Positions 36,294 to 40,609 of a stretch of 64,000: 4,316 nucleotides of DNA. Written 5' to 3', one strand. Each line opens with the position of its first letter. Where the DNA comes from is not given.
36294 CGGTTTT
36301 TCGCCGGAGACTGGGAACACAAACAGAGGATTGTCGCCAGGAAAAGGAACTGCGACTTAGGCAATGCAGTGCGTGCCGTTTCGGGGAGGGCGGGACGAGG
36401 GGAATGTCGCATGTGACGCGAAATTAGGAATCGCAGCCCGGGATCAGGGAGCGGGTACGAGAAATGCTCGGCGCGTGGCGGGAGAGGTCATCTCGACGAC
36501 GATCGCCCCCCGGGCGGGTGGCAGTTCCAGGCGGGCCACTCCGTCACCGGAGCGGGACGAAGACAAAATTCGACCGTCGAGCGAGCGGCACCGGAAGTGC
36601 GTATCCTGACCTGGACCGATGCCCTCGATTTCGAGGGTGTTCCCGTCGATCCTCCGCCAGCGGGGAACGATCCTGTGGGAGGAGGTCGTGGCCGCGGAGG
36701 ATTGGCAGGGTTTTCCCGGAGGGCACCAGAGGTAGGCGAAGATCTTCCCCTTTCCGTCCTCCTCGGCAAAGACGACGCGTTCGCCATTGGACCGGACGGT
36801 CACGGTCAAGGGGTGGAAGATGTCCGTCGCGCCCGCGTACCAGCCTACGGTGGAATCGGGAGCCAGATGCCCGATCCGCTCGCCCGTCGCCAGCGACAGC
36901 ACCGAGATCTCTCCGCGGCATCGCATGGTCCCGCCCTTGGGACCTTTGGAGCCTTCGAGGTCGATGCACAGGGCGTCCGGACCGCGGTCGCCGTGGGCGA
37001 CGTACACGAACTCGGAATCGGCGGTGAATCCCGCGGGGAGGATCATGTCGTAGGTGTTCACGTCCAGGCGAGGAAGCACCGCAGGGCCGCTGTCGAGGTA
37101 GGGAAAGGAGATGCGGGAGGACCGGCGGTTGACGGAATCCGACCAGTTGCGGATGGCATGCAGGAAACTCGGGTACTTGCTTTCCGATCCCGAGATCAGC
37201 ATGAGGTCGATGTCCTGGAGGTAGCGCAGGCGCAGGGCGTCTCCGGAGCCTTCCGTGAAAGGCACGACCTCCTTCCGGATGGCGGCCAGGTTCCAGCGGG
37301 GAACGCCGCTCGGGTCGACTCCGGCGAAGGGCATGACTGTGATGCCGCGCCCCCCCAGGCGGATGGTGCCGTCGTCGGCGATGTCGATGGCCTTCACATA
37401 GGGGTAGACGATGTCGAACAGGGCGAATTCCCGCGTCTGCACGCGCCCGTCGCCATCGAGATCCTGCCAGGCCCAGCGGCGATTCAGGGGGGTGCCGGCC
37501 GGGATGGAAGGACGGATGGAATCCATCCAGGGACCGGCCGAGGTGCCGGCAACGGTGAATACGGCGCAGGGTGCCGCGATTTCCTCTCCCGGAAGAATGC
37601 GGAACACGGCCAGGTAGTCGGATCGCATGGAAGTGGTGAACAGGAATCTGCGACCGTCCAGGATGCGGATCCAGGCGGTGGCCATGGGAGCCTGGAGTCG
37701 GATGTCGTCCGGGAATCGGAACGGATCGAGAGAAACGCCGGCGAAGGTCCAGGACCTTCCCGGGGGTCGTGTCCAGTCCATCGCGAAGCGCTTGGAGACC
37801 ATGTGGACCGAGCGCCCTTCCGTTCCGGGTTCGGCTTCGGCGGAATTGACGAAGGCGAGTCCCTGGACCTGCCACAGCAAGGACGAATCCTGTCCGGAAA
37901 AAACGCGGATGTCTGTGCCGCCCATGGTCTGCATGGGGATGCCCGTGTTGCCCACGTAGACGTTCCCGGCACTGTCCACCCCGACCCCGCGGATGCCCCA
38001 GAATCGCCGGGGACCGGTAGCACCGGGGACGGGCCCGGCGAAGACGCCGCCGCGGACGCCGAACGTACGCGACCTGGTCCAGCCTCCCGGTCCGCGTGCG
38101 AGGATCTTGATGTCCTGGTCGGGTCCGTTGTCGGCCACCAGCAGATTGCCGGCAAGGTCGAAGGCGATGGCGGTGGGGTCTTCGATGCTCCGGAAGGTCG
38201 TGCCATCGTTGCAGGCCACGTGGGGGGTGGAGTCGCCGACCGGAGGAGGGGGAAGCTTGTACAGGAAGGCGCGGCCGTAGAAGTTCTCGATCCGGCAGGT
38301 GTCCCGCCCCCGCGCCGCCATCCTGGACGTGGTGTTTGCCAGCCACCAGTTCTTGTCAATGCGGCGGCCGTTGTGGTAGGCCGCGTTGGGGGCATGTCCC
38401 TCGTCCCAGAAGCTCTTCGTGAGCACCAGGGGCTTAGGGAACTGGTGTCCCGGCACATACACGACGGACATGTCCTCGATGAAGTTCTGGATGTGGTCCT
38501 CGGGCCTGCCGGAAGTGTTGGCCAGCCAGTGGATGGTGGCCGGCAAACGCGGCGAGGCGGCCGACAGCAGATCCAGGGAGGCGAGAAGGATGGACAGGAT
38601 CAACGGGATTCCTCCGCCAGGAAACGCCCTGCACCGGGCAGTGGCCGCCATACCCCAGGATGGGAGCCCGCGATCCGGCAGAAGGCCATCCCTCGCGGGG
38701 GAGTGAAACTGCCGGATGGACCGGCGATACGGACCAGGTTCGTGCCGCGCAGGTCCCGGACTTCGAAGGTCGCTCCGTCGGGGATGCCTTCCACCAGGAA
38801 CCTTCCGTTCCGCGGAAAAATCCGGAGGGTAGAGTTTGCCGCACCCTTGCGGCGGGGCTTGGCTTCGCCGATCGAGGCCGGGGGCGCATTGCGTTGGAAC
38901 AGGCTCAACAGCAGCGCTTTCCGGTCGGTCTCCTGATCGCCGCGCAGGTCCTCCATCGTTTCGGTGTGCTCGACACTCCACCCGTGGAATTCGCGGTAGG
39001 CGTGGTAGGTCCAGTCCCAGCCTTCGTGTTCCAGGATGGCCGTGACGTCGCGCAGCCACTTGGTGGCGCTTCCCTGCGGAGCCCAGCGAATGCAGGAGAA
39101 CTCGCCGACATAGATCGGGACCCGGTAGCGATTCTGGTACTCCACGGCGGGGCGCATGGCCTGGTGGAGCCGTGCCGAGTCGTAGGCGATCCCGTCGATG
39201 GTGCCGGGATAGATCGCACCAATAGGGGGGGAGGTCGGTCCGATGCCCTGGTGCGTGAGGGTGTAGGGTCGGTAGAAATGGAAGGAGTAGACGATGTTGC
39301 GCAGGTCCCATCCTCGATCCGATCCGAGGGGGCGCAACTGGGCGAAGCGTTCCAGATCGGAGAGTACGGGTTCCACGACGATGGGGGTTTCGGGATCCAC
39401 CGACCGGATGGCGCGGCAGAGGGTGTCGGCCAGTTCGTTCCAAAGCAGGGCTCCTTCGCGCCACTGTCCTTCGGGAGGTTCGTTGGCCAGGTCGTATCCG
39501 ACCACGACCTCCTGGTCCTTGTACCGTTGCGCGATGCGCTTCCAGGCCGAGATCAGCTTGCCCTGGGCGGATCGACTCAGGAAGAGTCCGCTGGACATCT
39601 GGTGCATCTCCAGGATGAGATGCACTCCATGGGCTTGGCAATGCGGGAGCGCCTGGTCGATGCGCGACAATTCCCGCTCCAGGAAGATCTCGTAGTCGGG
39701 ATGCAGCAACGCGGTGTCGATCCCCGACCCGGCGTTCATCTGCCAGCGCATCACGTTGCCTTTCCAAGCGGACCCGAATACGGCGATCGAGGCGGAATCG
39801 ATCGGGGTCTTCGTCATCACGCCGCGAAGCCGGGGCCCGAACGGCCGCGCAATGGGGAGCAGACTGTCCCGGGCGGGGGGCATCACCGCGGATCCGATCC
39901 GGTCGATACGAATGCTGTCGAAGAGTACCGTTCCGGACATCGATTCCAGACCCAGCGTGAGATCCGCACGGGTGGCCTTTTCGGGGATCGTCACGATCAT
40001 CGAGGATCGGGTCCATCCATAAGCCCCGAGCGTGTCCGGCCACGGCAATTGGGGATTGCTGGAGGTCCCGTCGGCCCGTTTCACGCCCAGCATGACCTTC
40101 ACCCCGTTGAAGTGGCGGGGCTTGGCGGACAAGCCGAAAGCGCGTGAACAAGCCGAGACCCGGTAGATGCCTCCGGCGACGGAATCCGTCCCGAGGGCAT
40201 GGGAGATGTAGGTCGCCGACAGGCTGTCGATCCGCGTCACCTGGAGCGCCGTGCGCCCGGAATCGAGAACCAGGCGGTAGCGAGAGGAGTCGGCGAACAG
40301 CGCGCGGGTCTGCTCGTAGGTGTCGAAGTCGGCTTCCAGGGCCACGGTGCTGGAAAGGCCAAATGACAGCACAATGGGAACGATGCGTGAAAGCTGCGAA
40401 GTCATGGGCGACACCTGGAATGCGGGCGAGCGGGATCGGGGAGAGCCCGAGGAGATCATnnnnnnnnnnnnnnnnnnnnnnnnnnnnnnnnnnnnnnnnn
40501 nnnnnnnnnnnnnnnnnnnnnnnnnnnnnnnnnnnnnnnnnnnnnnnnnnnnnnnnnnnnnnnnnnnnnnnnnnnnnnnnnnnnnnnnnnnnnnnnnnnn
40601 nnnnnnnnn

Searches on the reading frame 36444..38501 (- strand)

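Call 12: search_protein_families(library=ncbifam, proteins=[window:36444-38501:-], max_evalue=10)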
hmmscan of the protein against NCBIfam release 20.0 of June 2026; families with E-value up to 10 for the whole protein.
window:36444-38501:- (685 aa): 1 family
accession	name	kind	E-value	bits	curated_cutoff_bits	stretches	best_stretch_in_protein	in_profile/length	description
NF035926.1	scyF_NHL_VPEP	equivalog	0.033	13.3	350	1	106-185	101-169/376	scytonemin biosynthesis PEP-CTERM protein ScyF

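Call 13: search_protein_families(library=pfam, proteins=[window:36444-38501:-], max_evalue=10)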
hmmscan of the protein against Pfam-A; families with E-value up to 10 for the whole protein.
window:36444-38501:- (685 aa): 2 families
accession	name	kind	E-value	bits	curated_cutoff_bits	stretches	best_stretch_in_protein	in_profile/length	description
PF06739.17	SBBP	-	0.0028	18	20.5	1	171-184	16-29/38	Beta-propeller repeat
PF01436.27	NHL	-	0.068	13.7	20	1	167-186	1-20/28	NHL repeat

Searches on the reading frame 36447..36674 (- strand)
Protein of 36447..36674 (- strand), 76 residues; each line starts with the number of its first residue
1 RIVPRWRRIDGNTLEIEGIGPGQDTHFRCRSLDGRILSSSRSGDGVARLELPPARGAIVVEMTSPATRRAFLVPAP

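Call 12: search_protein_families(library=ncbifam, proteins=[window:36447-36674:-], max_evalue=10)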
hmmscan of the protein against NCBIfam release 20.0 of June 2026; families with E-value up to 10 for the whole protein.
seq(76 aa): 1 family
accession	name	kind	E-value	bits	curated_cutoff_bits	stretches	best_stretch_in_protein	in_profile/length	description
NF053605.1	PyTRAM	equivalog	0.2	11.4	85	1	36-50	12-26/56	TRAM domain-containing RNA chaperone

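Call 13: search_protein_families(library=pfam, proteins=[window:36447-36674:-], max_evalue=10)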
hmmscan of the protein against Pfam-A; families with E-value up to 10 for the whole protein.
seq(76 aa): 0 families

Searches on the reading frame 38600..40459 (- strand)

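Call 12: search_protein_families(library=ncbifam, proteins=[window:38600-40459:-], max_evalue=10)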
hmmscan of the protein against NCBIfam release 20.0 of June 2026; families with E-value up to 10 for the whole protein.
window:38600-40459:- (619 aa): 0 families

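Call 13: search_protein_families(library=pfam, proteins=[window:38600-40459:-], max_evalue=10)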
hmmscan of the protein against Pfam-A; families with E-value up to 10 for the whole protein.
window:38600-40459:- (619 aa): 2 families
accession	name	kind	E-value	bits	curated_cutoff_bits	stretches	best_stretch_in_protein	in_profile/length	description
PF00150.24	Cellulase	-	5.1e-25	88.9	23.5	1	221-485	22-270/272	Cellulase (glycosyl hydrolase family 5)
PF01261.30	AP_endonuc_2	-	0.11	12.6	31.1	1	252-320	93-155/249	Xylose isomerase-like TIM barrel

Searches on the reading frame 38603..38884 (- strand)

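Call 12: search_protein_families(library=ncbifam, proteins=[window:38603-38884:-], max_evalue=10)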
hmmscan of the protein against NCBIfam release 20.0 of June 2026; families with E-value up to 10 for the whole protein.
seq(94 aa): 0 families

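Call 13: search_protein_families(library=pfam, proteins=[window:38603-38884:-], max_evalue=10)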
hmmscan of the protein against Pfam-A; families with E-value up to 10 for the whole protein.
seq(94 aa): 1 family
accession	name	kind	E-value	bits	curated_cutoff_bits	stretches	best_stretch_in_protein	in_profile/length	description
PF03460.22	NIR_SIR_ferr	-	0.15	12.2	24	1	46-75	7-36/69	Nitrite/Sulfite reductase ferredoxin-like half domain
